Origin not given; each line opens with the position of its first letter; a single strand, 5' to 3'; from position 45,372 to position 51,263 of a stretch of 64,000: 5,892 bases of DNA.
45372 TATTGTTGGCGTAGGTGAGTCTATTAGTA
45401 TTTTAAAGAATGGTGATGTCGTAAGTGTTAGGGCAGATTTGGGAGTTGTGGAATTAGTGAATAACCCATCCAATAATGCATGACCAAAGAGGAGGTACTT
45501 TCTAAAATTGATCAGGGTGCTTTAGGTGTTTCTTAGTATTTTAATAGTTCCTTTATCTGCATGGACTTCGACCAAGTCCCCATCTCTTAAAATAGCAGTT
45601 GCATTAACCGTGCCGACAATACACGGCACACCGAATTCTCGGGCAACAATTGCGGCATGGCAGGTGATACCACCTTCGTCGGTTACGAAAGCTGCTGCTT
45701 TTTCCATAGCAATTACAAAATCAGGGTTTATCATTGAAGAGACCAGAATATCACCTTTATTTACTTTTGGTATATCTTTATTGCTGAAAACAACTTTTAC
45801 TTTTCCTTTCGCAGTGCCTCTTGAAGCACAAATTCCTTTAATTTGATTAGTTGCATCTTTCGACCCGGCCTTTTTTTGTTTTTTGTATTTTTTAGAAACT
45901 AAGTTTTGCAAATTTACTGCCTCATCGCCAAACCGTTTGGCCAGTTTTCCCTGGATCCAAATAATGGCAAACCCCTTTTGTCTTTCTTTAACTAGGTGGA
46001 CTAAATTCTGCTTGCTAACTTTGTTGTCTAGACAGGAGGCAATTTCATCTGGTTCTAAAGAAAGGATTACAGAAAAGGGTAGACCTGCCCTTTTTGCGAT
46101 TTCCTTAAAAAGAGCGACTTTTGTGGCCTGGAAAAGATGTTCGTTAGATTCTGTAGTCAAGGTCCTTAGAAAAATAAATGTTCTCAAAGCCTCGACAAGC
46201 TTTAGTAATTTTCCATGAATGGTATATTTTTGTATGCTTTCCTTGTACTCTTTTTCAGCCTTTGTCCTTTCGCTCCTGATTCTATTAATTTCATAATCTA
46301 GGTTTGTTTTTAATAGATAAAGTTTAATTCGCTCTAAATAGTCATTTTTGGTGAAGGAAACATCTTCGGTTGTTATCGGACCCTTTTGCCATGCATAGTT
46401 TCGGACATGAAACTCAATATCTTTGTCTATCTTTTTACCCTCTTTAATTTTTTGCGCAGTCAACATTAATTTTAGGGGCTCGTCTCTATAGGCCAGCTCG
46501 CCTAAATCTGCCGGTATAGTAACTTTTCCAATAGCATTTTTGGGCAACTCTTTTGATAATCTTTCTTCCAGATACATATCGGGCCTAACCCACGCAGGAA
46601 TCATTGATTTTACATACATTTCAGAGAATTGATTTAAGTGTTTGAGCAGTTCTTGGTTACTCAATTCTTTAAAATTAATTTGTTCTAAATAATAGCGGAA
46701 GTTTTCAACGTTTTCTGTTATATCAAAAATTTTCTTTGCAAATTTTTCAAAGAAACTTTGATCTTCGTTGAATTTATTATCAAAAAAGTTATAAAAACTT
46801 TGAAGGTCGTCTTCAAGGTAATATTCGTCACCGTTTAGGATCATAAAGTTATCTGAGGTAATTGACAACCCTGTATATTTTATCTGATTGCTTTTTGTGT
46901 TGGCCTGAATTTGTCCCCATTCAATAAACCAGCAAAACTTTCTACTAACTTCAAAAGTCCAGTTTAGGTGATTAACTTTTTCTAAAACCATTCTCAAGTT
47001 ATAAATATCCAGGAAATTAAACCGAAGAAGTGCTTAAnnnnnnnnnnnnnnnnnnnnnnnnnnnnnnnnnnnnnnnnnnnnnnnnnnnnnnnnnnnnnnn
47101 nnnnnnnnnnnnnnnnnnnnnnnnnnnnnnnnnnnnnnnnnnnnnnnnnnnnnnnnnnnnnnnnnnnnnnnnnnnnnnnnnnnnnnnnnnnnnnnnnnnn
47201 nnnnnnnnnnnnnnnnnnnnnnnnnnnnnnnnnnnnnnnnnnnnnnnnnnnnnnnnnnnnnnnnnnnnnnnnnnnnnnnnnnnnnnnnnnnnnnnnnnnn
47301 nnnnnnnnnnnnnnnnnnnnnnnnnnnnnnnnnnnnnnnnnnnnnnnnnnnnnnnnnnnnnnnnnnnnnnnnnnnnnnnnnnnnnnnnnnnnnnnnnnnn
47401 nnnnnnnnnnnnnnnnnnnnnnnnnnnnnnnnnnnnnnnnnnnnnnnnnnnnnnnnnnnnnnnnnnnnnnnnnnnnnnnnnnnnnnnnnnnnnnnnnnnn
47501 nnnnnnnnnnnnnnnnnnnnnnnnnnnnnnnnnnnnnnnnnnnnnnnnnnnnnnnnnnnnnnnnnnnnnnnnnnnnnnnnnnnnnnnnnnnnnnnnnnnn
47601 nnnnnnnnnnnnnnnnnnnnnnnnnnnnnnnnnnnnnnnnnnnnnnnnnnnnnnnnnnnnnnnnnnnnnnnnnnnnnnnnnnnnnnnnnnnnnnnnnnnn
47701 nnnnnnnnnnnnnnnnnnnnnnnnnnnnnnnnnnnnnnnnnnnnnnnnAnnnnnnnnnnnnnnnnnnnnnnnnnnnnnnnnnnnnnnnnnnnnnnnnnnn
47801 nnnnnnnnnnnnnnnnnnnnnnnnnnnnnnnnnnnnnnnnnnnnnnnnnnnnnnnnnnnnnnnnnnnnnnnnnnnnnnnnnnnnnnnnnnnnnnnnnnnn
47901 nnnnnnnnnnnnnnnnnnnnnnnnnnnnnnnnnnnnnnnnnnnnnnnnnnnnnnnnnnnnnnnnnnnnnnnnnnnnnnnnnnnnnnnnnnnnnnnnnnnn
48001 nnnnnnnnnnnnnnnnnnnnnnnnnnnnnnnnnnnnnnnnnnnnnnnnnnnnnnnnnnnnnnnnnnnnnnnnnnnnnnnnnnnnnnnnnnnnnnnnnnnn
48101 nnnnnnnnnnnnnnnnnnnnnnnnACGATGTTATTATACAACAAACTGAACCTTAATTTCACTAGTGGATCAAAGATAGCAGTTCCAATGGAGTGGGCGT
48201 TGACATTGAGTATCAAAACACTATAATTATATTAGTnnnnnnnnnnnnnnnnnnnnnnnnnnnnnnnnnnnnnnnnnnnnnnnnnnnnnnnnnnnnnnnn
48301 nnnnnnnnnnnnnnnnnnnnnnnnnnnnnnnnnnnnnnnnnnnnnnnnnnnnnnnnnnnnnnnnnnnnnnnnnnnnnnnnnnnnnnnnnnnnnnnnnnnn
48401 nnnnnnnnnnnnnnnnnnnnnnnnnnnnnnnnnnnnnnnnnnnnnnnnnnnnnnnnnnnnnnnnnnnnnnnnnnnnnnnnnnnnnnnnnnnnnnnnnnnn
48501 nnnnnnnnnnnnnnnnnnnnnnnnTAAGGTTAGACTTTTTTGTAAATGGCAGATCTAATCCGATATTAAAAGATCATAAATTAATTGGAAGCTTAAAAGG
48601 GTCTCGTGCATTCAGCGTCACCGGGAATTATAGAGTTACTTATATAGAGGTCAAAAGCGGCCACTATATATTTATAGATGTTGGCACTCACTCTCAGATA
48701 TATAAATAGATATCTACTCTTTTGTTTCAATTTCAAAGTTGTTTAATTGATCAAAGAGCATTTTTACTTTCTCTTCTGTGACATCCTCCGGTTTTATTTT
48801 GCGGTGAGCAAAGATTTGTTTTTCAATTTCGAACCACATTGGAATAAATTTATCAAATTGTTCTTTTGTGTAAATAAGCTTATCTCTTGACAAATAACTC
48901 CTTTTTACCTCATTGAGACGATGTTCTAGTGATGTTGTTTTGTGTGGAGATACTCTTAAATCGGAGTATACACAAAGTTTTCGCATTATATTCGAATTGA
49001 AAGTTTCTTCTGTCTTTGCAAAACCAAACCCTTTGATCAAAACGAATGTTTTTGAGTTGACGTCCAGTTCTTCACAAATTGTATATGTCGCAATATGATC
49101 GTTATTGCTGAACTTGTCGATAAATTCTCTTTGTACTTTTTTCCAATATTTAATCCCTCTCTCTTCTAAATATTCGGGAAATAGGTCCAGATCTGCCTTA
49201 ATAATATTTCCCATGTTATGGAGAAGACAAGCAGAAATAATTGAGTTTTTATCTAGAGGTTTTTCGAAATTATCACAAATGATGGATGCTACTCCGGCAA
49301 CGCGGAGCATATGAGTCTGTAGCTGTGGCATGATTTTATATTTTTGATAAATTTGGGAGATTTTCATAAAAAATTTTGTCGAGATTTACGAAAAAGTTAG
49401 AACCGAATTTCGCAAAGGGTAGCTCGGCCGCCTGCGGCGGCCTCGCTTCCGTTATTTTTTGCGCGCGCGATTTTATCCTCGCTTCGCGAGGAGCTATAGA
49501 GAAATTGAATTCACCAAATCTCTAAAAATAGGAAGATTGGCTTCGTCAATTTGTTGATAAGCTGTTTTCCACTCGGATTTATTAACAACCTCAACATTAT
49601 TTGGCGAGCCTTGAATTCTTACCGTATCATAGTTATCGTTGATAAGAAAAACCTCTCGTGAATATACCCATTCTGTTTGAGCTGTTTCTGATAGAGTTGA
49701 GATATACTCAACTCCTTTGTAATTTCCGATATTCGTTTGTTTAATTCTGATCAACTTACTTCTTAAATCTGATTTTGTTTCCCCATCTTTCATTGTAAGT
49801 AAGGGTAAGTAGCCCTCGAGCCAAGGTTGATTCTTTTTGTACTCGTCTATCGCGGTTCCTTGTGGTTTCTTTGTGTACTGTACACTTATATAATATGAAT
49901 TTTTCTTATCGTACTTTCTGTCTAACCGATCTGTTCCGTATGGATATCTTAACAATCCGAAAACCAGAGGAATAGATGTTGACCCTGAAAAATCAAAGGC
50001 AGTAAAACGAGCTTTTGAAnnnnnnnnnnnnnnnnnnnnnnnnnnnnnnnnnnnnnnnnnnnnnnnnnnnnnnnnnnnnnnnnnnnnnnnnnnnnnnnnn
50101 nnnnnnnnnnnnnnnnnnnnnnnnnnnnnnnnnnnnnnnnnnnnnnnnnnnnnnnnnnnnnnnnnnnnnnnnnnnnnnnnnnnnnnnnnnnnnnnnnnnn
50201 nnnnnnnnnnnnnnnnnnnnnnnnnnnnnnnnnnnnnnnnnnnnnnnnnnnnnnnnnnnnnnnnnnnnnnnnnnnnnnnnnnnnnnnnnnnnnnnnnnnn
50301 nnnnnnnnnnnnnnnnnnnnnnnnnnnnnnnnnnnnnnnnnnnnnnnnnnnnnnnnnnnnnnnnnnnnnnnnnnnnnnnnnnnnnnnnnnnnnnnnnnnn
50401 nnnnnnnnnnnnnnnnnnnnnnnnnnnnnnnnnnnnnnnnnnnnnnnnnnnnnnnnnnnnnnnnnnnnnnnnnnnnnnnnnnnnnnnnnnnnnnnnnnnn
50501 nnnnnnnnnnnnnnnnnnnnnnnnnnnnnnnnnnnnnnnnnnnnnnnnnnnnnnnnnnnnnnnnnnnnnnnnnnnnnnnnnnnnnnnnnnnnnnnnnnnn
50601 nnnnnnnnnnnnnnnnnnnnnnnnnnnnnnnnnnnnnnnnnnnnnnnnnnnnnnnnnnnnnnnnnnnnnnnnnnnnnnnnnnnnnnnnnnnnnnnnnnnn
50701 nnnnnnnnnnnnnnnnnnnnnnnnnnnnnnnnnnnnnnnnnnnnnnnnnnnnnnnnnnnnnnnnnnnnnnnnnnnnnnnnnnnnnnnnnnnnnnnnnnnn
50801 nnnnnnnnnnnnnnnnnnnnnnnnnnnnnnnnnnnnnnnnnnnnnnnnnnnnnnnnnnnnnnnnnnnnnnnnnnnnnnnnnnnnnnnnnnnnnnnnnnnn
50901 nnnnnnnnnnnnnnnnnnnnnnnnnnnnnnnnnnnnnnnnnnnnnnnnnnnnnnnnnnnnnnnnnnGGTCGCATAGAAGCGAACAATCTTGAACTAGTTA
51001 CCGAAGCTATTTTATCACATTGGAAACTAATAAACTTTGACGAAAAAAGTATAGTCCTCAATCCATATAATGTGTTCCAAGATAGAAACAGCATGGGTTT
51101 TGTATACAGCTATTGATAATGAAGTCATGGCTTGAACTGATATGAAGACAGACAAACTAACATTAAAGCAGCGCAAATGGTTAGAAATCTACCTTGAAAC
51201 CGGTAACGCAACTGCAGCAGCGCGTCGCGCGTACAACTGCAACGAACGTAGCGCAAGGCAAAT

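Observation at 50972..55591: Serine recombinase plus TerS plus cargo module resembles a phage-satellite (PICI-like) element rather than a prophage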

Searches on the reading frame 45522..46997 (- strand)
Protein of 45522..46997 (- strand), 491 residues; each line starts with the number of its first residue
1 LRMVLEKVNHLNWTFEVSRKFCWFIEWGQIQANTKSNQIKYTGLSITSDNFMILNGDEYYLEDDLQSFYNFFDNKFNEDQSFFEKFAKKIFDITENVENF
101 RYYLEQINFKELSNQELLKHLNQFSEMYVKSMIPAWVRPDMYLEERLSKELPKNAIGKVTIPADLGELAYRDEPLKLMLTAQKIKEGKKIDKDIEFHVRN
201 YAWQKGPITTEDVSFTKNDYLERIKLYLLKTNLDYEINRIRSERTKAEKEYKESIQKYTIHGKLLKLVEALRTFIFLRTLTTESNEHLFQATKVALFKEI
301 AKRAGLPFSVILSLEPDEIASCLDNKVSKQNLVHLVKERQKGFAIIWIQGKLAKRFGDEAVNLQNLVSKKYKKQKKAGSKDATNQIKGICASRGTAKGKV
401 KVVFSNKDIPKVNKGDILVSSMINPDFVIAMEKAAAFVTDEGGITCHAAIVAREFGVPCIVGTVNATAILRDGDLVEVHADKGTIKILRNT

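Call 48: search_protein_families(library=pfam, proteins=[window:45522-46997:-], max_evalue=0.001)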
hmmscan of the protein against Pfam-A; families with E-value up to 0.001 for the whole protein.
window:45522-46997:- (491 aa): 1 family
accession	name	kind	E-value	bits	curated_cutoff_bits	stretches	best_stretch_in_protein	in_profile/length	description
PF00391.29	PEP-utilizers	-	8e-25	86.7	23.1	1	413-483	2-72/72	PEP-utilising enzyme, mobile domain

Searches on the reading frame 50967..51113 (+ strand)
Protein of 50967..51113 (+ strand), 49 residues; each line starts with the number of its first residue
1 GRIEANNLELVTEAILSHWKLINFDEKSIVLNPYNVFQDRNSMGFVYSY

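Call 88: search_protein_representatives(protein=window:50967-51113:+)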
Query: 49 residues. Proteins with E-value up to 0.001 (for the whole library): 11; up to 1e-10: 0; up to 1e-30: 0. The best 11 are listed.
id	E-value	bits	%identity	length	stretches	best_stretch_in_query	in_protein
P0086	1.3e-07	46.7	55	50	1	6-49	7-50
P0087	1.3e-06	43.6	51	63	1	5-49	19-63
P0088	1.7e-06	43.2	52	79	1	2-49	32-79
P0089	2.0e-06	43.0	49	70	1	1-49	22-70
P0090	4.0e-06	42.1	47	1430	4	15-46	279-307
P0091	2.9e-05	39.4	51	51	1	5-49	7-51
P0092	9.6e-05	37.8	47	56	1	1-49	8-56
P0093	1.7e-04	37.0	46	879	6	27-45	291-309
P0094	3.0e-04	36.2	49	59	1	1-49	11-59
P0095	4.7e-04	35.7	47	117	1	3-49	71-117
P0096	8.5e-04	34.9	44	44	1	7-49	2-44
